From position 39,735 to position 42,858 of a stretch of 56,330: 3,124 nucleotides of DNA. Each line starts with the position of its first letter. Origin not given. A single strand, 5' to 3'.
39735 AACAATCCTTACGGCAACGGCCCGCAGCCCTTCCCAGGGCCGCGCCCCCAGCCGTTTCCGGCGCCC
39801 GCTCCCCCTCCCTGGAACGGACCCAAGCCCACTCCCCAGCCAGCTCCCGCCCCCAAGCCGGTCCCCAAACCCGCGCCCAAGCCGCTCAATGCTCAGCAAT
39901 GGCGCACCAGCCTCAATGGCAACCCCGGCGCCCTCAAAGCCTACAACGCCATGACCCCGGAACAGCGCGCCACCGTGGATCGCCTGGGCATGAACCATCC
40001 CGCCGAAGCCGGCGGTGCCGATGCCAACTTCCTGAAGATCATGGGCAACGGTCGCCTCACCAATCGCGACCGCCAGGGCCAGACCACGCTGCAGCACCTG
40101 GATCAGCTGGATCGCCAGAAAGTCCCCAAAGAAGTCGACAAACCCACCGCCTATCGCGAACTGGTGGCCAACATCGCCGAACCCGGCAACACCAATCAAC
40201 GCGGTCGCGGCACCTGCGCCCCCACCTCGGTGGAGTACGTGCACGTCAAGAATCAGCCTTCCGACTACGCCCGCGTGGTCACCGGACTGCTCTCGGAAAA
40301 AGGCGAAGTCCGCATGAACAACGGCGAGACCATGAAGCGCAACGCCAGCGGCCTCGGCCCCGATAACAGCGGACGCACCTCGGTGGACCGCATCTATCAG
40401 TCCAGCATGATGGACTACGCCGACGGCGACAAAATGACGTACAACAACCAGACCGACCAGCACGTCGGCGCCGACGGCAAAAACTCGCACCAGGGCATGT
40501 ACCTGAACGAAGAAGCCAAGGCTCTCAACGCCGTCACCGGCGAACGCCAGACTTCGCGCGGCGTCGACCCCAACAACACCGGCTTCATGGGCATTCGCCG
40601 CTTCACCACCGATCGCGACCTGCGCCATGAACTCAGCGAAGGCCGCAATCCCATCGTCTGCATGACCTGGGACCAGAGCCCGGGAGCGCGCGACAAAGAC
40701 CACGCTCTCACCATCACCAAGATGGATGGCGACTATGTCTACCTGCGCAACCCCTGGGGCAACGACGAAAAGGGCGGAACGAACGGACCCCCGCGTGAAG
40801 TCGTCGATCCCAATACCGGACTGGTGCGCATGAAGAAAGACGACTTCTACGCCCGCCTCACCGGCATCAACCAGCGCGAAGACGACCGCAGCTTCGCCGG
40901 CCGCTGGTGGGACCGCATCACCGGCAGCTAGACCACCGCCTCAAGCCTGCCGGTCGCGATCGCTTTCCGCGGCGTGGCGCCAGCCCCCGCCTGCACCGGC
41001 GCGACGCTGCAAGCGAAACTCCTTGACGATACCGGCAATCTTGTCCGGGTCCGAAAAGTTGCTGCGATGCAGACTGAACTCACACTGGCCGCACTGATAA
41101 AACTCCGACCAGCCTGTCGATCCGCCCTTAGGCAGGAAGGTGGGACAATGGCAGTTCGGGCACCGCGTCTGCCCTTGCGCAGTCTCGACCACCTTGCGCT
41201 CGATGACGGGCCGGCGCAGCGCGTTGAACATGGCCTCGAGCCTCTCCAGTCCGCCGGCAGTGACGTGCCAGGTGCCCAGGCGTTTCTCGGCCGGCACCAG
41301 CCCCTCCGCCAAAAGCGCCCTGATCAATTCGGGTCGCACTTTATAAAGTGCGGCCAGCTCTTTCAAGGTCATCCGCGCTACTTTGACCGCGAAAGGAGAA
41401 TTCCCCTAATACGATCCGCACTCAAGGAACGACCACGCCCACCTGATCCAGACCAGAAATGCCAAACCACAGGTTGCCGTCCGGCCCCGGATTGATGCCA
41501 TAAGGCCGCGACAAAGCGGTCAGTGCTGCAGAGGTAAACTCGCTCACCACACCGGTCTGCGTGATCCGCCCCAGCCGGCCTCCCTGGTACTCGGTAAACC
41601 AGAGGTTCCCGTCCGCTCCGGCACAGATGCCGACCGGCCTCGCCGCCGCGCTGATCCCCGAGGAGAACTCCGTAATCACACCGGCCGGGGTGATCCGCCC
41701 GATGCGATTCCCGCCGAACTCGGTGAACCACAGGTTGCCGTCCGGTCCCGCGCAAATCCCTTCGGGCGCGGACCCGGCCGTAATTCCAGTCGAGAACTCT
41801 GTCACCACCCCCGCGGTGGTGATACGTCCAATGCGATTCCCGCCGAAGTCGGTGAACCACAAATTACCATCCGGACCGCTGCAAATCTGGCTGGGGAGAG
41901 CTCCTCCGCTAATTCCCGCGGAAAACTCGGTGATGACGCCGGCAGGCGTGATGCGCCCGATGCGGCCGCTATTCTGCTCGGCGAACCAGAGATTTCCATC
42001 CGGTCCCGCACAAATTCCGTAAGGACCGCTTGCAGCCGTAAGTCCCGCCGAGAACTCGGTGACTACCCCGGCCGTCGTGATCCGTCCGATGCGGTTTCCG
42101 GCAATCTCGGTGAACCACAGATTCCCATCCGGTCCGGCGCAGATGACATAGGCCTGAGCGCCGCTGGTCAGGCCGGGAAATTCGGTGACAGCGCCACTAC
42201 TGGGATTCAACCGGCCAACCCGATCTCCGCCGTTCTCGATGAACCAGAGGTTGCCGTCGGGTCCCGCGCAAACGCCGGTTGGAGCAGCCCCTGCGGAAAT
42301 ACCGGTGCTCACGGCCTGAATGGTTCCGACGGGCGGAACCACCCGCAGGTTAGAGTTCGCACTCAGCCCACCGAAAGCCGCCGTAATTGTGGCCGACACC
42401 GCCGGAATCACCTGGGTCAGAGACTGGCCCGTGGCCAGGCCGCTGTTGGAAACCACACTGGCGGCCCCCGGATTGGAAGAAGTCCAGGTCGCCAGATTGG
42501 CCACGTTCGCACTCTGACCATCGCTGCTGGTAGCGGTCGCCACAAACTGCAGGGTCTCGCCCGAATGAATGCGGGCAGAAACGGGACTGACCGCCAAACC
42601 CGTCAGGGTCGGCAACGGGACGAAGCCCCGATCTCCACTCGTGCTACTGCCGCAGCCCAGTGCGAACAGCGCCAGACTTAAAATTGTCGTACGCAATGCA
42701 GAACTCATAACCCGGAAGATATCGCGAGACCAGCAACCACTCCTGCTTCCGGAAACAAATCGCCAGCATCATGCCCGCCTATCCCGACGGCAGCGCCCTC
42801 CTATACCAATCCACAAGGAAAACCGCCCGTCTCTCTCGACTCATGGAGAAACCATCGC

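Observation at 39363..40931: Calpain-like cysteine protease fused to a Q/N/M-rich prion-like low-complexity domain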

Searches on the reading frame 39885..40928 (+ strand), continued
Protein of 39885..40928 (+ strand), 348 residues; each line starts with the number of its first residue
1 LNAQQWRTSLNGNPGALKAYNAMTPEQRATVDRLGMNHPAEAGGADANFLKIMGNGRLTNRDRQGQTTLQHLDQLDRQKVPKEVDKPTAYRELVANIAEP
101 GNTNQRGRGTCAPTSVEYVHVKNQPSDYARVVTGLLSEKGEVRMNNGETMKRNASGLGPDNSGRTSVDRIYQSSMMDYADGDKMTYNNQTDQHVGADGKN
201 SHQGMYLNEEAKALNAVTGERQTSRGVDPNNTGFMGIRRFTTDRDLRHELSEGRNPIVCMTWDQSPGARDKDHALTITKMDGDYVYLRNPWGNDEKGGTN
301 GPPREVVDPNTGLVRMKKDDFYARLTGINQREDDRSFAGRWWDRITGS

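Call 41: find_encoding_contigs(protein=P0006, flank=6000, max_places=2)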
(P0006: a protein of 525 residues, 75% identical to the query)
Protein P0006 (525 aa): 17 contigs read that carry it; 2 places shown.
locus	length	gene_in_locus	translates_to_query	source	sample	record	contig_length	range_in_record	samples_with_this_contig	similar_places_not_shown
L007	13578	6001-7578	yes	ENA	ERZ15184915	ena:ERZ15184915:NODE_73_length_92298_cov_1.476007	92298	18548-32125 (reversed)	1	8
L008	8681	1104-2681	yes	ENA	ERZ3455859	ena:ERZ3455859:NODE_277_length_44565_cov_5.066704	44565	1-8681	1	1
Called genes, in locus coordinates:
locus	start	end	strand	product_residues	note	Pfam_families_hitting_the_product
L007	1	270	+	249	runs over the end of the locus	-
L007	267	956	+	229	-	-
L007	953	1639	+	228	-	-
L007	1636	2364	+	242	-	-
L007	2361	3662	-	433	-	PF02321:OEP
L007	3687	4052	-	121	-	-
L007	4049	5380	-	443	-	PF13240:Zn_Ribbon_1 (weak), PF13248:Zn_ribbon_3 (weak)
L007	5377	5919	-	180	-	-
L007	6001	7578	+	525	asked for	-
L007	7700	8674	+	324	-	-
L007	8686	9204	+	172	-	-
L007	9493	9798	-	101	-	PF00149:Metallophos, PF12850:Metallophos_2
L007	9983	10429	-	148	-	-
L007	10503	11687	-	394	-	-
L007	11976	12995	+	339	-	PF00482:T2SSF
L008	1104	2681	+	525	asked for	-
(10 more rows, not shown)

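Call 48: search_solved_structures(query=A4, max_evalue=10, show_alignments=2)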
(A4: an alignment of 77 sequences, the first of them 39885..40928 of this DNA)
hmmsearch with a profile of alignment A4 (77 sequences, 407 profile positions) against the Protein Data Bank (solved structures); distinct sequences matched with E-value up to 10: 15.
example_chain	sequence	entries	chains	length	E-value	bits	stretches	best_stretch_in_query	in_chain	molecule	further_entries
1ziv_A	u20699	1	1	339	0.032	17.1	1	283-400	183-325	Calpain 9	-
2p0r_A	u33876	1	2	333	0.033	17.1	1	283-400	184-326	Calpain-9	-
2uzj_A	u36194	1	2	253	0.063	16.2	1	278-358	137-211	STREPTOPAIN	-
4d8b_A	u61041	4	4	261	0.066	16.1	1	278-358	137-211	Streptopain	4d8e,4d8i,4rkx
6ukd_A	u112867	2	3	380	0.13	15.2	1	279-358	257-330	Streptopain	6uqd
2jtc_A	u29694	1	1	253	0.15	15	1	278-358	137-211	Streptopain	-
2nqa_A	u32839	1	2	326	0.26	14.2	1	340-397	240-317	Calpain-8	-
1pvj_A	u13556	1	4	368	0.28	14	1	279-358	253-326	pyrogenic exotoxin B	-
1dki_A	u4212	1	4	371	0.29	14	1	279-358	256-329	PYROGENIC EXOTOXIN B ZYMOGEN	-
2vbi_A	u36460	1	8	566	0.98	12.3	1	274-332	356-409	PYRUVATE DECARBOXYLASE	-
6bjd_A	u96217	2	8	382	1.5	11.7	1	341-398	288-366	Calpain-3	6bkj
6bgp_A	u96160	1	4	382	1.5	11.7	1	341-398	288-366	Calpain-3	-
6bdt_A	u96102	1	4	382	1.5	11.7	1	341-398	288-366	Calpain-3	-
6mzf_E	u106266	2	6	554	1.8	11.4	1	94-154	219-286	Protein Stu2p/Alp14p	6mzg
1mdw_A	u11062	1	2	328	2.4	11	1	339-396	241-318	Calpain II, catalytic subunit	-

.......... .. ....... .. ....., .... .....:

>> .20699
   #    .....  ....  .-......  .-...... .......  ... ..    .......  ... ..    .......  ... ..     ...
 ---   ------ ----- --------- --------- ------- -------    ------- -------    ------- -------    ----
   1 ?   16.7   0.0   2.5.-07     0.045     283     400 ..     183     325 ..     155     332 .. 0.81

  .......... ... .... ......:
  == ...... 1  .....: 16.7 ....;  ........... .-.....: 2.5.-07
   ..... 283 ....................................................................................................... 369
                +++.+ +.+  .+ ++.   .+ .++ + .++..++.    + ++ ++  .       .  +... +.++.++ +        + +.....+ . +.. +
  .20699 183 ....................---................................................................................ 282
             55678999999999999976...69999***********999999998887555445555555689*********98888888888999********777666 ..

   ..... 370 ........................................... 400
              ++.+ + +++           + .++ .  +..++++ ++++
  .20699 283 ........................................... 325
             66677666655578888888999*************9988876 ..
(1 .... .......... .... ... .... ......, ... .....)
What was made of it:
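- E is only 0.032, but the alignment pairs gHA with GHA and rNPwG with RNPWG (call 48).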

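Call 49: search_protein_families(library=pfam, alignment_id=A4, max_evalue=0.1)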
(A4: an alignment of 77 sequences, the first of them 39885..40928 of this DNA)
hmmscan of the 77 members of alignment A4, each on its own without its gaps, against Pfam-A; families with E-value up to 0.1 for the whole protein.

A. member 1, window:39885-40928:+ (348 aa): 1 family
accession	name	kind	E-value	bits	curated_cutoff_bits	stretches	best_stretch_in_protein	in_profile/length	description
PF12385.14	Peptidase_C70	-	0.051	13.9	19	0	244-295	81-128/141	Papain-like cysteine protease AvrRpt2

B. families by the number of members that match (of 77 scanned): 32 families (the first 25 are shown)
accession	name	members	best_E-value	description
PF13529.12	Peptidase_C39_2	9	3e-06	Peptidase_C39 like family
PF13376.11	OmdA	6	0.0064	Bacteriocin-protection, YdeI or OmpD-Associated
PF11814.14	DUF3335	3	2e-05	Peptidase_C39 like family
PF15644.12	Gln_amidase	2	0.013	Papain fold toxin 1, glutamine deamidase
PF13618.11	Gluconate_2-dh3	2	0.014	Gluconate 2-dehydrogenase subunit 3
PF12385.14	Peptidase_C70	2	0.036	Papain-like cysteine protease AvrRpt2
PF01476.26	LysM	1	4.5e-05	LysM domain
PF13919.11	ASXH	1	0.0024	Asx homology domain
PF14399.12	BtrH_N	1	0.0033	Butirosin biosynthesis protein H, N-terminal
PF07201.16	HrpJ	1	0.005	HrpJ-like domain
PF17932.6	TetR_C_24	1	0.0078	Tetracyclin repressor-like, C-terminal domain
PF00883.26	Peptidase_M17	1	0.0081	Cytosol aminopeptidase family, catalytic domain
PF16537.11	T2SSB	1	0.029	Type II secretion system protein B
PF10511.15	Cementoin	1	0.032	Trappin protein transglutaminase binding domain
PF23577.1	LysM_RLK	1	0.039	LysM domain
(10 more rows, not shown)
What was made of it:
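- Closest known: C39-like and other clan-CA peptidases. Same: 9 of 77 relatives give sub-threshold to weak hits to Peptidase_C39_2 (best E 3e-6), and 3 hit DUF3335 (call 49).
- Weak Pfam hits among relatives include Gln_amidase and C39-like families (call 49). Weak Pfam hits among relatives include Gln_amidase (papain-fold toxin 1) and C70 (call 49).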

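Call 55: find_related_loci(query=A1, collection=genome_contigs, flank=6000)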
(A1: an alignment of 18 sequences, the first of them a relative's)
Query A1 (522 aa) in genome_contigs; peptide patterns used: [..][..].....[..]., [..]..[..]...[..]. (x = any residue, [..] = any of these).
23 stretches matched a pattern; 18 encode a relative of the query (tblastn E <= 1e-3); 17 distinct loci.
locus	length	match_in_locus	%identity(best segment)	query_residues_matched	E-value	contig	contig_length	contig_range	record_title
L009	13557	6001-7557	66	1-522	0e+0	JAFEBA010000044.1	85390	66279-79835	Bacterium isolate SZAS-1 EREM-KAN-1__44__length-85390, whole genome shotgun sequence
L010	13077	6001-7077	68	160-520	9e-167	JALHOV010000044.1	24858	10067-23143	MAG: Vulcanimicrobiota bacterium isolate bin.189_sub c_000000008587, whole genome shotgun sequence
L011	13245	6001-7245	36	116-519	3e-68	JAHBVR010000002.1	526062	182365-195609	MAG: Vulcanimicrobiota bacterium isolate ACE_ERE1 ERE1_2, whole genome shotgun sequence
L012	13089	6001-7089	37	161-519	8e-62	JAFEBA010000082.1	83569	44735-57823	Bacterium isolate SZAS-1 EREM-KAN-1__82__length-83569, whole genome shotgun sequence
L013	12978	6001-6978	34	221-519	7e-55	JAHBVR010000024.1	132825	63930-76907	MAG: Vulcanimicrobiota bacterium isolate ACE_ERE1 ERE1_24, whole genome shotgun sequence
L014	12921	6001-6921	37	194-499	3e-53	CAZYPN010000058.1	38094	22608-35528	MAG TPA_asm: uncultured Burkholderiales bacterium isolate SRP329715_co1_2 genome assembly, contig: NODE_1431_length_3809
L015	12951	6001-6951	35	221-499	8e-52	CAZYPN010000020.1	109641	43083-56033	MAG TPA_asm: uncultured Burkholderiales bacterium isolate SRP329715_co1_2 genome assembly, contig: NODE_173_length_10964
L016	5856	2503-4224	33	216-516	1e-50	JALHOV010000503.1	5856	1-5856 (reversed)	MAG: Vulcanimicrobiota bacterium isolate bin.189_sub c_000000044107, whole genome shotgun sequence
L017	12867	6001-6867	35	219-510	7e-50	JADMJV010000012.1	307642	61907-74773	MAG: bacterium isolate MAG_50 NODE_45_length_307642_cov_5.985897, whole genome shotgun sequence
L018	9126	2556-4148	35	189-489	6e-49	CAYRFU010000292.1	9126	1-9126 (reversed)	MAG TPA_asm: uncultured Burkholderiales bacterium isolate SRP141376_co3_146 genome assembly, contig: NODE_20686_length_9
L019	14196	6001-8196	34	169-521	6e-48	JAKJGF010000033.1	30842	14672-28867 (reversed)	MAG: Bacillota bacterium isolate UR.bin48 UR_contig_3277, whole genome shotgun sequence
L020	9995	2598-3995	31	177-483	1e-46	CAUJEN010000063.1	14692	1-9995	MAG: Candidatus Eremiobacteraeota bacterium isolate KLAP168 genome assembly, contig: KLAP168_333899, whole genome shotgu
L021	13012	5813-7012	29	151-498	4e-46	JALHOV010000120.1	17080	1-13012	MAG: Vulcanimicrobiota bacterium isolate bin.189_sub c_000000013299, whole genome shotgun sequence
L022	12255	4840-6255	33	64-519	1e-66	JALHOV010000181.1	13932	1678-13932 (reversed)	MAG: Vulcanimicrobiota bacterium isolate bin.189_sub c_000000016780, whole genome shotgun sequence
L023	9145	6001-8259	34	178-500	2e-40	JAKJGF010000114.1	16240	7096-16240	MAG: Bacillota bacterium isolate UR.bin48 UR_contig_9375, whole genome shotgun sequence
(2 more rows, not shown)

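Call 60: predict_structure(alignment_id=A1)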
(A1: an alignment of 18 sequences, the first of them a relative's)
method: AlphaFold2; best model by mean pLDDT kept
length: 522 residues; sequences in the alignment: 18
mean_pLDDT: 75.5   pTM: 0.67
mean pLDDT of the five models: 75.5, 73.9, 73.1, 71.9, 71.5
residues with pLDDT >= 90: 233; 70-90: 115; 50-70: 53; < 50: 121
segments of 3 or more residues with pLDDT < 50: 1-49, 74-133, 135-144
pLDDT, mean of each block of 10 residues (from residue 1): 32 34 32 35 41 69 67 44 39 35 38 36 37 42 49 54 64 94 97 98 98 94 97 97 98 96 96 88 89 96 98 97 96 90 96 89 88 83 94 91 72 85 91 87 81 96 88 83 92 93 82 71 57
secondary structure, 60 per line:
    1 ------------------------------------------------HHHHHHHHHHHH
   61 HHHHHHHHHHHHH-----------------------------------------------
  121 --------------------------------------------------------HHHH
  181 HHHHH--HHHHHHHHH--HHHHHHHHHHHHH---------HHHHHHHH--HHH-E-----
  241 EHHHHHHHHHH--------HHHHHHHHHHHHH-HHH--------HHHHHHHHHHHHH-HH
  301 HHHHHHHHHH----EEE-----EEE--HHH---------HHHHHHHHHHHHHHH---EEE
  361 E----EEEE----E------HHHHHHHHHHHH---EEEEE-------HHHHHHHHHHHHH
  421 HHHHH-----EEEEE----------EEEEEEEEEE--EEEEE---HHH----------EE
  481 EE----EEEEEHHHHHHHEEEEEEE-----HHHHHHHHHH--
elements in order: H49-73 H177-185 H188-196 H199-211 H221-228 H242-251 H260-272 H285-297 H299-310 E315-317 E323-325 H340-354 E358-361 E366-369 H381-392 E396-400 H408-425 E431-435 E446-455 E458-462 E479-482 E487-491 H492-498 E499-505 H511-520
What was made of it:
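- On Clan CA (papain-like) cysteine peptidases: In the model Cys285 sits at the start of helix 285-297 (call 60).
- The Met/Gln core is predicted helical and the flanks disordered (call 60). The core is predicted to be helical (call 60).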

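Call 65: search_protein_families(library=pfam, proteins=[L005:7424-10075:+], max_evalue=0.1)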
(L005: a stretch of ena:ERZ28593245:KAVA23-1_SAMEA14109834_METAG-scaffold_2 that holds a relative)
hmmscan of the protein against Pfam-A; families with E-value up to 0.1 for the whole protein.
L005:7424-10075:+ (883 aa): 0 families

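Call 75: list_cluster_members(proteins=[P0024, P0025, P0030, P0033, P0037, P0040, P0043, P0042, P0051, P0023])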
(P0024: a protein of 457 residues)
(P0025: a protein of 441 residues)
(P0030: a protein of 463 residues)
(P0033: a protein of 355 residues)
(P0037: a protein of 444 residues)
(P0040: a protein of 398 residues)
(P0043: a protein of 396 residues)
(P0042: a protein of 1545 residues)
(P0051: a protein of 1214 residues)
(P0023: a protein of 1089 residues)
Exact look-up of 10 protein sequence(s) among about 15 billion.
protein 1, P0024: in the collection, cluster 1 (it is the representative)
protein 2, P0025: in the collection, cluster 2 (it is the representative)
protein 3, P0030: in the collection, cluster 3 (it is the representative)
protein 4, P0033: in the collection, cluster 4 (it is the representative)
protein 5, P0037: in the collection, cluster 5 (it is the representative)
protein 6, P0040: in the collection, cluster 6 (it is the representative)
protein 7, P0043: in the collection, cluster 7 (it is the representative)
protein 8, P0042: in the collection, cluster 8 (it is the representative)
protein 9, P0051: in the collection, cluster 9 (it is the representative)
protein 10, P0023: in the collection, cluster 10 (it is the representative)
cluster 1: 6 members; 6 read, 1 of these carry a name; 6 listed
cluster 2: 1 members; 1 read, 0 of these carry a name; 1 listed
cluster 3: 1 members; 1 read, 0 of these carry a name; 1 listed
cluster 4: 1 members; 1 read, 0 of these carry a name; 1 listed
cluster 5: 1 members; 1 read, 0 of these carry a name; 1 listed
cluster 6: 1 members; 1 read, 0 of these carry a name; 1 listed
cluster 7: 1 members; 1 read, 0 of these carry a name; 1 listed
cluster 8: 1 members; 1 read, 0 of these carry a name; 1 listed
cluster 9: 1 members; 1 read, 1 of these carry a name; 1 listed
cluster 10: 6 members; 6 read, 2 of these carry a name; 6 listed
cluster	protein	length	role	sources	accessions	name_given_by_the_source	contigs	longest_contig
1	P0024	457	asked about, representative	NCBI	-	-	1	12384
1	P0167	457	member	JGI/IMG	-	hypothetical protein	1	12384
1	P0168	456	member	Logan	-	-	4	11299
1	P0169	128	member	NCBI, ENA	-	-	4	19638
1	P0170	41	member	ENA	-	-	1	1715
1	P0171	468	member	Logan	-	-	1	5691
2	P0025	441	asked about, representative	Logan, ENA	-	-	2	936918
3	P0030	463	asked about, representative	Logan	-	-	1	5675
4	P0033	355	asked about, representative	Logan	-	-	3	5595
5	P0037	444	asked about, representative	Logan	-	-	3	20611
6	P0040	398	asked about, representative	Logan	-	-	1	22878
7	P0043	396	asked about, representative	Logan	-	-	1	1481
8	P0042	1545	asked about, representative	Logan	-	-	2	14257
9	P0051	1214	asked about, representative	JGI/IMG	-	hypothetical protein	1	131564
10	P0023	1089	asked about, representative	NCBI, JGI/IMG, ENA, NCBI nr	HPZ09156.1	MAG TPA: hypothetical protein PL110_13685 [Candidatus Eremiobacteraeota bacterium] | hypothetical protein [Candidatus Eremiobacteraeota bacterium]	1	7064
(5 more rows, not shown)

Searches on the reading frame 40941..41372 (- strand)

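Call 65: search_protein_families(library=pfam, proteins=[window:40941-41372:-], max_evalue=0.1)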
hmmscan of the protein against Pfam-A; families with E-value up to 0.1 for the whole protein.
window:40941-41372:- (143 aa): 4 families
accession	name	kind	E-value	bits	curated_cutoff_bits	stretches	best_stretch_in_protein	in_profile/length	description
PF03107.22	C1_2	-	0.0054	17.5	26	1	64-103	13-45/48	C1 domain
PF12728.13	HTH_17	-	0.026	15.2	27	1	1-39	2-40/51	Helix-turn-helix domain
PF13411.12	MerR_1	-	0.029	14.9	21.6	1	1-37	1-38/69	MerR HTH family regulatory protein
PF20376.4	DUF6671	-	0.081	13.1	23.8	0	45-88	126-170/217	Domain of unknown function (DUF6671)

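Call 88: search_protein_families(library=padloc, proteins=[window:40941-41372:-], max_evalue=0.01)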
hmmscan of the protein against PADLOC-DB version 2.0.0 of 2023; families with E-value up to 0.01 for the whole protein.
window:40941-41372:- (143 aa): 1 family
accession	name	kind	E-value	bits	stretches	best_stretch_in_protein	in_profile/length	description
PDLC04133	mad1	-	4.7e-05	21.6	1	1-45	6-50/60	mads_1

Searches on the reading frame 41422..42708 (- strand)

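Call 65: search_protein_families(library=pfam, proteins=[window:41422-42708:-], max_evalue=0.1)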
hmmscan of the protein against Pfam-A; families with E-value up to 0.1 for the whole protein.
window:41422-42708:- (428 aa): 10 families
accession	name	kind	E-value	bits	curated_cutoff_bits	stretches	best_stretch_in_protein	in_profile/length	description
PF24684.1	Vgb_lyase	-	8e-89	297.7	50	1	139-416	11-281/290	Virginiamycin B lyase family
PF07494.17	Reg_prop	-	1.5e-15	55.8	20.4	0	185-199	6-20/24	Two component regulator propeller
PF08450.18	SGL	-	4.7e-11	43.2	26.3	1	302-347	176-218/246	SMP-30/Gluconolactonase/LRE-like region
PF01436.27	NHL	-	1.8e-10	40.7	20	0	315-337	4-26/28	NHL repeat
PF23500.1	DUF7133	-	2.4e-06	27.6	27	0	271-288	330-347/385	Domain of unknown function (DUF7133)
PF21959.2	DUF6923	-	3.1e-06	27.6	27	1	126-253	74-201/234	Repeat of unknown function (DUF6923)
PF25021.1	TEN_NHL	-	0.0017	17.9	27.1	0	314-346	32-62/357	Teneurin NHL domain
PF02368.24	Big_2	-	0.0019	18.5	22.8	1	36-97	3-59/79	Bacterial Ig-like domain (group 2)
PF20067.5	SSL_N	-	0.01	16.1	18.9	0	311-329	19-37/46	Strictosidine synthase-like, N-terminal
PF16410.10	DUF5018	-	0.062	12.6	38.2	0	178-222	249-293/352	Domain of unknown function (DUF5018)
